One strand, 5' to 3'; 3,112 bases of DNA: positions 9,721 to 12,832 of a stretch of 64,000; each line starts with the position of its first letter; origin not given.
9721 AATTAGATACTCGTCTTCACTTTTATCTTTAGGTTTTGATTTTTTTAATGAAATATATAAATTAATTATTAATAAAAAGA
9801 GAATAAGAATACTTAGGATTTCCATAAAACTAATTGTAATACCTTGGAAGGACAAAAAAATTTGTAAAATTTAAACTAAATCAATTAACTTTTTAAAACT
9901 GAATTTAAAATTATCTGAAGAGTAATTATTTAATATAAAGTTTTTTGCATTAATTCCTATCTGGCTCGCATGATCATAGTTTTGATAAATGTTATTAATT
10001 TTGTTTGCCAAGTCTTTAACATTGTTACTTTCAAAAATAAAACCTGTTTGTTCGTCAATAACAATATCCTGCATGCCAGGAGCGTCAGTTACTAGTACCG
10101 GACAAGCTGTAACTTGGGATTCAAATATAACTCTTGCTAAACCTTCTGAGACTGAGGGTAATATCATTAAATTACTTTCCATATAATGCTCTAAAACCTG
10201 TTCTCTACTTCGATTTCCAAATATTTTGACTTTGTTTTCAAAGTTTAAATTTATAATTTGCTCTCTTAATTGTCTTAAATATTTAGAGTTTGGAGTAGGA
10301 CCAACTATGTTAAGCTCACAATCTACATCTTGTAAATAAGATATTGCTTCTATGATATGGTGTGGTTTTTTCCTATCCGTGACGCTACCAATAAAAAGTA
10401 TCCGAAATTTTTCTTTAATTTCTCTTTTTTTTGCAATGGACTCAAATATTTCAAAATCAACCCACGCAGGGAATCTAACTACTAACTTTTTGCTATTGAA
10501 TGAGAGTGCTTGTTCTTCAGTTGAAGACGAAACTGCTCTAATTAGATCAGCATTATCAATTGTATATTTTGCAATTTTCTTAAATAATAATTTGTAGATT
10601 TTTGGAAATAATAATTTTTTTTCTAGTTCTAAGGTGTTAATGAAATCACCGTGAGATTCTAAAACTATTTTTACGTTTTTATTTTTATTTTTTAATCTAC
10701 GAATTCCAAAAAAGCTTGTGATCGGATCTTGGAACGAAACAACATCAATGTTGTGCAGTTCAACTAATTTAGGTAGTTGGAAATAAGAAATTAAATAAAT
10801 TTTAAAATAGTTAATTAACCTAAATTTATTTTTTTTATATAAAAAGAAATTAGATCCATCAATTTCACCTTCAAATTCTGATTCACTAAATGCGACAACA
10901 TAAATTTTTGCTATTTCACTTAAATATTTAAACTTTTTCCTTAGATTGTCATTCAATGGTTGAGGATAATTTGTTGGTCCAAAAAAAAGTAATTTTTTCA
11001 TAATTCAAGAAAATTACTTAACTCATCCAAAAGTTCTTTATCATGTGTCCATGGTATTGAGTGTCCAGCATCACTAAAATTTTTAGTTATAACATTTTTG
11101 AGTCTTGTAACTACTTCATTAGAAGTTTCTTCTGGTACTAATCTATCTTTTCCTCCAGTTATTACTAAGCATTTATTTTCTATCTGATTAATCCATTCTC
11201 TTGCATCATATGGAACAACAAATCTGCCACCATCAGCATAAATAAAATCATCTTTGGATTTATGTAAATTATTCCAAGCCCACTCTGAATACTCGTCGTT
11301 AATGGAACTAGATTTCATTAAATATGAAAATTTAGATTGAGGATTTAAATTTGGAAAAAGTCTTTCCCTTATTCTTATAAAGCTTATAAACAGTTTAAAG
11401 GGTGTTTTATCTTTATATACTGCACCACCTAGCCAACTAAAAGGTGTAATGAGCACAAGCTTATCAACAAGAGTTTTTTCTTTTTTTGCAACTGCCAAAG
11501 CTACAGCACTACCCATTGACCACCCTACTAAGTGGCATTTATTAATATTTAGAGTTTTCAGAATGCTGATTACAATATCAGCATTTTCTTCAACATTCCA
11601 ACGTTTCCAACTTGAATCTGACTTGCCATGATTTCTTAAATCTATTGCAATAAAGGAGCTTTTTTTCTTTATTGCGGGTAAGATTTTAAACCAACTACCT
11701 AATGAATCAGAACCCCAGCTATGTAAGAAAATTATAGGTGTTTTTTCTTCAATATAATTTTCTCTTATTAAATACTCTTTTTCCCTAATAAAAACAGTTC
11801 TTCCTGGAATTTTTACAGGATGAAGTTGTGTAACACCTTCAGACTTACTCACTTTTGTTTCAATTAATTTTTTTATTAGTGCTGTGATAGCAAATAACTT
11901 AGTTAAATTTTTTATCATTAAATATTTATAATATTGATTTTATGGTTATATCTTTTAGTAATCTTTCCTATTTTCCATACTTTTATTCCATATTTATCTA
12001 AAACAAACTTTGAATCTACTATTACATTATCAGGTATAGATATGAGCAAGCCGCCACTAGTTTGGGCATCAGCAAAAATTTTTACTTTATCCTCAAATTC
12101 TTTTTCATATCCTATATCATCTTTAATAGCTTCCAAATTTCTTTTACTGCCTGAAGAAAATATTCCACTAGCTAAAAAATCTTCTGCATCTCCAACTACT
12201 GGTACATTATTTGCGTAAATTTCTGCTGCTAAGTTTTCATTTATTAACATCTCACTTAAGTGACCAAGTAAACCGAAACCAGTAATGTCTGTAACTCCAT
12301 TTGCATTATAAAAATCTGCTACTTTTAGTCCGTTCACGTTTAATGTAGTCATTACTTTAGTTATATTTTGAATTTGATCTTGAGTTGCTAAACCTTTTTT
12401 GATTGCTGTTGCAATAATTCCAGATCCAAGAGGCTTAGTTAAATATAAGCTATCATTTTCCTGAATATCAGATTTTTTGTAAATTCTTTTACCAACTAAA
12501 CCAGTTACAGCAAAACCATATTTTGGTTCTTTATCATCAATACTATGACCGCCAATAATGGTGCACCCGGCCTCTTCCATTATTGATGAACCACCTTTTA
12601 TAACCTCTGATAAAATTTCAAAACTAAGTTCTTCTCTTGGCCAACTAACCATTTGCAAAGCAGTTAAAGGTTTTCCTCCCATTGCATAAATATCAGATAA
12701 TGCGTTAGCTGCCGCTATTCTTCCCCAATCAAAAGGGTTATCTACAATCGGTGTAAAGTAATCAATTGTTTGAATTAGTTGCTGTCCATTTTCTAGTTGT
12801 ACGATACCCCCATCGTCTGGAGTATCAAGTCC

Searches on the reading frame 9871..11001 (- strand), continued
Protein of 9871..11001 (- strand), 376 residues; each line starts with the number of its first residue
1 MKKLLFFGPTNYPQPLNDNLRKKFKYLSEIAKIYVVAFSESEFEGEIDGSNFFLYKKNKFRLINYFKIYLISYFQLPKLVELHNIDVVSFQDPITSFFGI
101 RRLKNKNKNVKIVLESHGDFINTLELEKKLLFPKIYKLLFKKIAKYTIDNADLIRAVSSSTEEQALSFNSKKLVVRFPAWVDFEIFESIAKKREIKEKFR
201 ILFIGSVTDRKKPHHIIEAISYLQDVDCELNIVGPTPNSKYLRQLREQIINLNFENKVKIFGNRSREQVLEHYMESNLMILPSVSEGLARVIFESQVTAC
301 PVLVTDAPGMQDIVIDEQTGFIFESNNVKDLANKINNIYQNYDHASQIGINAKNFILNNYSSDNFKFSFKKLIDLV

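Call 61: search_protein_families(library=ncbifam, proteins=[L061:11198-11890:+, L061:11910-13070:-, L061:13262-15013:-, L061:15820-17256:-, L061:17974-19269:+], max_evalue=0.001)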
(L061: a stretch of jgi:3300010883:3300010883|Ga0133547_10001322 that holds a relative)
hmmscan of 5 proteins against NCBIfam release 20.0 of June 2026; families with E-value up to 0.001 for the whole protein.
L061:11198-11890:+ (230 aa): 19 families
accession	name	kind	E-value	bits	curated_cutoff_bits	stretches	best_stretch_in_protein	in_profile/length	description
TIGR04182.1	glyco_TIGR04182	equivalog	1.4e-30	106.7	325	1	5-219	3-210/293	S-layer glycoprotein N-glycosyltransferase AglJ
NF007482.0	PRK10073.1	equivalog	8.3e-17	61.2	423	1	2-97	6-101/334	glycosyltransferase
NF058614.1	PPMAGASynPpgS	equivalog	6.8e-13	48.5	370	1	6-224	4-220/226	polyprenyl-phospho-N-acetylgalactosaminyl synthase PpgS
NF007986.1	PRK10714.1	equivalog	4.7e-12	45.5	529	1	3-207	7-207/316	undecaprenyl-phosphate 4-deoxy-4-formamido-L-arabinose transferase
TIGR03937.1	PgaC_IcaA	equivalog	6.5e-12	45.1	422.3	1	3-107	46-151/407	poly-beta-1,6-N-acetyl-D-glucosamine synthase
NF047683.1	TeichurnBiosyTuaG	equivalog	1.8e-10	40.9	400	1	3-109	7-114/252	teichuronic acid biosynthesis protein TuaG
NF053739.1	GlytfEpsEBac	equivalog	2.3e-10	39.9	450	1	4-120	3-121/265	glycosyltransferase EpsE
TIGR04283.1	glyco_like_mftF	equivalog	2.4e-10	40.4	182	1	4-91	1-82/221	TIGR04283 family arsenosugar biosynthesis glycosyltransferase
NF050050.1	ProtGlycPglI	equivalog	1.2e-09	38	500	1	1-117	1-118/306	GalNAc(5)-diNAcBac-PP-undecaprenol beta-1,3-glucosyltransferase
NF010496.0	PRK13915.1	equivalog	3.9e-09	36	262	1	2-96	31-131/307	glucosyl-3-phosphoglycerate synthase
NF047588.1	GlcsyltransPgfSStrep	equivalog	8.6e-09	35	500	1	4-131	3-135/308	glycosyltransferase PgfS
NF041391.1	DPhHxTase_Halo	equivalog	1.2e-08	34.3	375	1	10-204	3-187/213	dolichyl-phosphate hexose transferase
NF038302.1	EPS_HpsE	equivalog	9.6e-08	31.3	300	1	4-128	3-133/307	hormogonium polysaccharide biosynthesis glycosyltransferase HpsE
TIGR03111.1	glyc2_xrt_Gpos1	hypoth_equivalog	1.1e-06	27.7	363.95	1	4-112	51-162/439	TIGR03111 family XrtG-associated glycosyltransferase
NF041875.1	EPS_EpsD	equivalog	5.8e-06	25.9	370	1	4-116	1-114/325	exopolysaccharide biosynthesis glycosyltransferase EpsD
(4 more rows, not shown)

L061:11910-13070:- (386 aa): 0 families

L061:13262-15013:- (583 aa): 0 families

L061:15820-17256:- (478 aa): 0 families

L061:17974-19269:+ (431 aa): 10 families
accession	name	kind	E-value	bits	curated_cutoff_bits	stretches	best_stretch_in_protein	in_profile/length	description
NF053785.1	DcplphribOxDprE1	equivalog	6.3e-94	315.7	500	1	38-416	43-428/449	decaprenylphosphoryl-beta-D-ribose oxidase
TIGR01678.1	FAD_lactone_ox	subfamily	4.7e-12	45.6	396.8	1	12-179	18-183/438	sugar 1,4-lactone oxidase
TIGR01679.1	bact_FAD_ox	subfamily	4.8e-12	45.5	292.25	1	15-177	18-175/419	FAD-linked oxidoreductase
TIGR00387.1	glcD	equivalog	1.3e-10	40.8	567.9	1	13-194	2-189/413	glycolate oxidase subunit GlcD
TIGR01677.1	pln_FAD_oxido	subfamily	5.4e-07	28.5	383.1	1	51-183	81-220/560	FAD-dependent oxidoreductase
NF008439.0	PRK11282.1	equivalog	1.4e-06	27.4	284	1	50-143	39-134/358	glycolate oxidase subunit GlcE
NF041227.1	BagG_FevA2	exception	3.2e-06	26.1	850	1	52-179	86-212/455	bagremycin/ferroverdin biosynthesis FAD-dependent oxygenase BagG/FevA2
NF041226.1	BagK_FevA1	equivalog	2.9e-05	22.7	800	1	49-179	80-208/453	bagremycin/ferroverdin biosynthesis FAD-dependent oxygenase BagK/FevA1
NF008408.0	PRK11230.1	equivalog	4.5e-05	22.1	897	1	14-192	61-244/499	glycolate oxidase subunit GlcD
NF049975.1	2HglutDHaseYdiJ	equivalog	0.00077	17.3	1350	1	57-153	103-200/1018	D-2-hydroxyglutarate dehydrogenase YdiJ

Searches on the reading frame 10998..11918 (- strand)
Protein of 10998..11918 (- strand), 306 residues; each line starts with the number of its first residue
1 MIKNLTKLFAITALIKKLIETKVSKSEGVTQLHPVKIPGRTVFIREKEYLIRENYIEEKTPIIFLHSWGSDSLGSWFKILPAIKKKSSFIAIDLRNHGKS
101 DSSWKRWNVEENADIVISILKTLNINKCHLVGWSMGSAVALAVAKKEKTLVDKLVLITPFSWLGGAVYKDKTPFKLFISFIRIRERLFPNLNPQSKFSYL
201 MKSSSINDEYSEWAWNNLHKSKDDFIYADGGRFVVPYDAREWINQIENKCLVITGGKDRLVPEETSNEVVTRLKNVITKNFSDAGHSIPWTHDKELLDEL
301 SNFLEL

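Call 4: search_protein_families(library=ncbifam, proteins=[window:10998-11918:-], max_evalue=0.01)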
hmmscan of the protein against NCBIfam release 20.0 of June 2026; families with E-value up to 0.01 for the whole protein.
window:10998-11918:- (306 aa): 31 families (the best 25 are shown)
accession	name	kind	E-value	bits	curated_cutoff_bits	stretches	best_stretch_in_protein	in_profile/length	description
NF011457.0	PRK14875.1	equivalog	3.7e-28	98.6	307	1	11-304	91-369/372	acetoin dehydrogenase dihydrolipoyllysine-residue acetyltransferase subunit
NF050089.1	i_nPHAscl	equivalog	7.9e-24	84.2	300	2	52-174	11-132/288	intracellular short-chain-length polyhydroxyalkanoate depolymerase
NF051488.1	bifunc_PcaDC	exception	5.7e-23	81.7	390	1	58-305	11-251/375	bifunctional 3-oxoadipate enol-lactonase/4-carboxymuconolactone decarboxylase PcaDC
TIGR02427.1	protocat_pcaD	equivalog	2.2e-22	79.7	255.85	2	57-158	11-111/251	3-oxoadipate enol-lactonase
TIGR03343.1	biphenyl_bphD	equivalog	1.2e-18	67.3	462.15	1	57-296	28-272/282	2-hydroxy-6-oxo-6-phenylhexa-2,4-dienoate hydrolase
TIGR03695.1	menH_SHCHC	equivalog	2.1e-18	66.7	208.55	1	59-156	2-101/252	2-succinyl-6-hydroxy-2,4-cyclohexadiene-1-carboxylate synthase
TIGR01738.1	bioH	equivalog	3.5e-14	53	206.95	2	62-160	7-99/245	pimeloyl-ACP methyl ester esterase BioH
TIGR03611.1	RutD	equivalog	5.2e-14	52.2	238.5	2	60-161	13-115/258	pyrimidine utilization protein D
NF051487.1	bifunc_PcaCD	exception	5.7e-14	52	430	1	41-304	152-411/413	bifunctional 4-carboxymuconolactone decarboxylase/3-oxoadipate enol-lactonase PcaCD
NF045632.1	hydroxlase_HsaD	equivalog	3.6e-12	45.8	400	1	40-159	15-137/290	4,5:9,10-diseco-3-hydroxy-5,9,17-trioxoandrosta-1(10),2-diene-4-oate hydrolase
NF007954.0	PRK10673.1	equivalog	4.2e-12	45.9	399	1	57-157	14-112/255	esterase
NF002938.0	PRK03592.1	equivalog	1.1e-11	44.6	241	1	58-157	29-127/298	haloalkane dehalogenase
NF058580.1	lipase_V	equivalog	6.6e-11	42.3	300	1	42-151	6-115/230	EstV family lipase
NF041759.1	mac_hydro_EstT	equivalog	3.3e-10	39.6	450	1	50-162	12-129/278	macrolide hydrolase EstT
TIGR03056.1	bchO_mg_che_rel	equivalog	3.6e-10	39.3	172.55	1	61-148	29-117/278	alpha/beta fold hydrolase BchO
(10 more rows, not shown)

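Call 5: search_protein_families(library=pfam, proteins=[window:10998-11918:-], max_evalue=0.01)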
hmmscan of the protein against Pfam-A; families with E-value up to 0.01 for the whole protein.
window:10998-11918:- (306 aa): 6 families
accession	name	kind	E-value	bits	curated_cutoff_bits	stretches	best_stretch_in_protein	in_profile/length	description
PF00561.26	Abhydrolase_1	-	1.6e-25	90.6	25.8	1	61-292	2-244/245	alpha/beta hydrolase fold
PF12697.13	Abhydrolase_6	-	4.9e-16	60.5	26.3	1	62-297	1-215/217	Alpha/beta hydrolase family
PF12146.15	Hydrolase_4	-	3.6e-12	46.5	27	1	88-280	33-226/239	Serine aminopeptidase, S33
PF03959.19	FSH1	-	0.00013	22.2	21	1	129-293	104-206/211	Serine hydrolase (FSH1)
PF10230.15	LIDHydrolase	-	0.00034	20.9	27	1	105-275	57-247/262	Lipid-droplet associated hydrolase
PF00326.27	Peptidase_S9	-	0.004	17.1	22.6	0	214-302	115-204/213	Prolyl oligopeptidase family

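Call 21: search_solved_structures(query=window:10998-11918:-, max_evalue=0.001)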
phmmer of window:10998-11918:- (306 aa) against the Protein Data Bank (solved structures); distinct sequences matched with E-value up to 0.001: 93 (the best 60 are shown).
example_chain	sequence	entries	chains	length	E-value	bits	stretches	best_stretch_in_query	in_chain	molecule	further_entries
8ynv_A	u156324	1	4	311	3.4e-14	56.4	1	59-217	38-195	poly(3-hydroxybutyrate) depolymerase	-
8ynw_A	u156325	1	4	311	8.8e-14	55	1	59-217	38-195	Poly(3-hydroxybutyrate) depolymerase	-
3hi4_A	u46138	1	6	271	5.5e-13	52.4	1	60-305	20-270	Arylesterase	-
3hea_A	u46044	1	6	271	8.3e-13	51.8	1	60-305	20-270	Arylesterase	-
3t4u_A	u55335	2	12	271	1e-12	51.5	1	60-305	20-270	Arylesterase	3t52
3ia2_A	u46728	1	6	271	1e-12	51.5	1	60-305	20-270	Arylesterase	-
1va4_A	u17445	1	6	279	1.1e-12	51.3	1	60-305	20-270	Arylesterase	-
8pi1_A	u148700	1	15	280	1.3e-12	51.2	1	60-180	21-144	Arylesterase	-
1j1i_A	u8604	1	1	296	1.2e-11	48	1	59-294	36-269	meta cleavage compound hydrolase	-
8qzu_A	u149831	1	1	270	1.5e-11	47.6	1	58-275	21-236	Carboxylesterase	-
7dq9_A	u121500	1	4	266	6.6e-11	45.6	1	62-272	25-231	Predicted hydrolases or acyltransferases (Alpha/beta hydrolase superfamily)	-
2og1_A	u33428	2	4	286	1.3e-10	44.6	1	56-297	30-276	2-hydroxy-6-oxo-6-phenylhexa-2,4-dienoate hydrolase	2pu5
10xn_A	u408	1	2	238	1.9e-10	44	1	59-160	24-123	Triacylglycerol lipase related protein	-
5egn_A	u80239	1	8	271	3.2e-10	43.3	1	57-145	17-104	Esterase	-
2rht_A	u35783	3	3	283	3.3e-10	43.3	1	56-297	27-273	2-hydroxy-6-oxo-6-phenylhexa-2,4-dienoate hydrolase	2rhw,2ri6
6i8w_A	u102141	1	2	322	2.6e-05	27.2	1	52-157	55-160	Alpha/beta fold hydrolase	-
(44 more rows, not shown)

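Call 53: predict_structure(alignment_id=A4)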
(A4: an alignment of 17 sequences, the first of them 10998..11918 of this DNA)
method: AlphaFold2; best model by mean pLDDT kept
length: 306 residues; sequences in the alignment: 17
mean_pLDDT: 72.4   pTM: 0.67
mean pLDDT of the five models: 72.4, 69.9, 69.4, 68.4, 65.7
residues with pLDDT >= 90: 81; 70-90: 95; 50-70: 77; < 50: 53
segments of 3 or more residues with pLDDT < 50: 20-34, 69-71, 97-104, 164-171, 217-234
pLDDT, mean of each block of 10 residues (from residue 1): 70 66 36 56 72 87 75 69 90 61 59 91 94 89 94 92 50 57 59 58 67 51 40 61 93 80 79 92 80 92 92
secondary structure, 60 per line:
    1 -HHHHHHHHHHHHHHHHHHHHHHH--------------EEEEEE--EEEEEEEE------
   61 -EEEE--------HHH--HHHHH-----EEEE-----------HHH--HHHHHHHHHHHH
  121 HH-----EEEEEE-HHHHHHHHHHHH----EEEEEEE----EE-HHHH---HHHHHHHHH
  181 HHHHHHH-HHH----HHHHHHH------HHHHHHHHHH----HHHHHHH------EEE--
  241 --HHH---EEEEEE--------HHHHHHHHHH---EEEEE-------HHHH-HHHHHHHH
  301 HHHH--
elements in order: H2-24 E39-44 E47-54 E62-65 H79-83 E89-92 H109-122 E128-133 H135-146 E151-157 H165-168 H172-187 H196-202 H209-218 H223-229 E236-238 E249-254 H263-272 E276-280 H288-291 H293-304

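Call 56: fold_search(model_id=the predicted structure, library=pdb)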
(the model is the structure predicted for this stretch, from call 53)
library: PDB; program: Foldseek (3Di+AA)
matches with E <= 10: 1940; with E <= 0.001: 1728
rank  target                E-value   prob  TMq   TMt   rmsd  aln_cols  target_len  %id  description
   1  6i8w_A                1.6e-15  1.00  0.61  0.61  12.6       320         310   18  Crystal structure of a membrane phospholipase A, a novel bacterial virulence factor (released 2019-11-27)
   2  4dgq_A                7.1e-15  1.00  0.62  0.68  10.5       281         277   23  Crystal structure of Non-heme chloroperoxidase from Burkholderia cenocepacia (released 2012-03-07)
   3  3hi4_A                1.1e-14  1.00  0.61  0.68  10.6       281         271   22  Switching catalysis from hydrolysis to perhydrolysis in P. fluorescens esterase (released 2010-02-23)
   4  5egn_C                2.6e-14  1.00  0.59  0.70   9.5       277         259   19  Est816 as an N-Acyl homoserine lactone degrading enzyme (released 2016-11-02)
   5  8ynv_C                2.8e-14  1.00  0.57  0.58  12.1       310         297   18  Poly(3-hydroxybutyrate) depolymerase PhaZ from Bacillus thuringiensis (released 2024-12-11)
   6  2xua_H                3.3e-14  1.00  0.60  0.70  10.9       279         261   18  Crystal structure of the enol-lactonase from Burkholderia xenovorans LB400 (released 2011-01-26)
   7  3t4u_A                3.8e-14  1.00  0.60  0.68  10.6       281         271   22  L29I Mutation in an Aryl Esterase from Pseudomonas fluorescens Leads to Unique Peptide Flip and Increased Activity (released 2012-08-01)
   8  1va4_A                3.8e-14  1.00  0.60  0.67  10.6       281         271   22  Pseudomonas fluorescens aryl esterase (released 2004-07-06)
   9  1iuo                  4.0e-14  1.00  0.58  0.64  10.2       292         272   19  meta-Cleavage product hydrolase from Pseudomonas fluorescens IP01 (CumD) S103A mutant complexed with acetates (released 2002-09-18)
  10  1iup                  4.6e-14  1.00  0.56  0.63  11.5       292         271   20  meta-Cleavage product hydrolase from Pseudomonas fluorescens IP01 (CumD) S103A mutant complexed with isobutyrates (released 2002-09-18)
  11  8ynw_A                4.9e-14  1.00  0.59  0.60  10.5       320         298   18  S102A mutant of poly(3-hydroxybutyrate) depolymerase PhaZ from Bacillus thuringiensis (released 2024-12-11)
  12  1zoi_A                5.2e-14  1.00  0.62  0.69  10.7       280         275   21  Crystal Structure of a Stereoselective Esterase from Pseudomonas putida IFO12996 (released 2006-05-02)
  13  5egn_H                5.2e-14  1.00  0.58  0.68   9.5       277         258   19  Est816 as an N-Acyl homoserine lactone degrading enzyme (released 2016-11-02)
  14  8ckp_D                5.2e-14  1.00  0.62  0.62  14.0       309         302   15  X-ray structure of the crystallization-prone form of subfamily III haloalkane dehalogenase DhmeA from Haloferax medite (released 2023-08-30)
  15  8ynv_B                5.9e-14  1.00  0.57  0.59  11.2       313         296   19  Poly(3-hydroxybutyrate) depolymerase PhaZ from Bacillus thuringiensis (released 2024-12-11)
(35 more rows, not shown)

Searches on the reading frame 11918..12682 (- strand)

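Call 4: search_protein_families(library=ncbifam, proteins=[window:11918-12682:-], max_evalue=0.01)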
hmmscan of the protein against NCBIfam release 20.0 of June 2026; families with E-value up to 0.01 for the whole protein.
window:11918-12682:- (254 aa): 7 families
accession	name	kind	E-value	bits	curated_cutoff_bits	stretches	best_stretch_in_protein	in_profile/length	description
TIGR00476.1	selD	equivalog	6.2e-68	229.3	125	1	1-217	91-307/311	selenide, water dikinase SelD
NF002098.0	PRK00943.1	equivalog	1.3e-64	218.3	299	1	1-249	95-342/347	selenide, water dikinase SelD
TIGR04369.1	fusion_not_SelD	hypoth_equivalog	7.7e-30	103.6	700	1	2-220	431-685/701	oxidoreductase/SelD-related fusion protein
NF010705.0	PRK14105.1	equivalog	4.2e-22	78.5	291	1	8-168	100-276/345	selenide, water dikinase SelD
TIGR01379.1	thiL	equivalog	3.7e-08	32.7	184.15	1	1-170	75-246/320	thiamine-phosphate kinase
TIGR03267.1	methan_mark_2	hypoth_equivalog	0.00015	20.9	365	1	1-163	92-249/323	methanogenesis marker 2 protein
NF004354.0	PRK05731.2-3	equivalog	0.00044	19.7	204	1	1-89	64-151/273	thiamine-phosphate kinase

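Call 5: search_protein_families(library=pfam, proteins=[window:11918-12682:-], max_evalue=0.01)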
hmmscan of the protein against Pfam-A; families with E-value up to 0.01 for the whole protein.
window:11918-12682:- (254 aa): 2 families
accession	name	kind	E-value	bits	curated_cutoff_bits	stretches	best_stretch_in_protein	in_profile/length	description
PF02769.27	AIRS_C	-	3.3e-15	57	23.1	1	75-249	2-153/156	AIR synthase related protein, C-terminal domain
PF00586.29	AIRS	-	1.9e-09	38.3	24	1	1-63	50-112/112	AIR synthase related protein, N-terminal domain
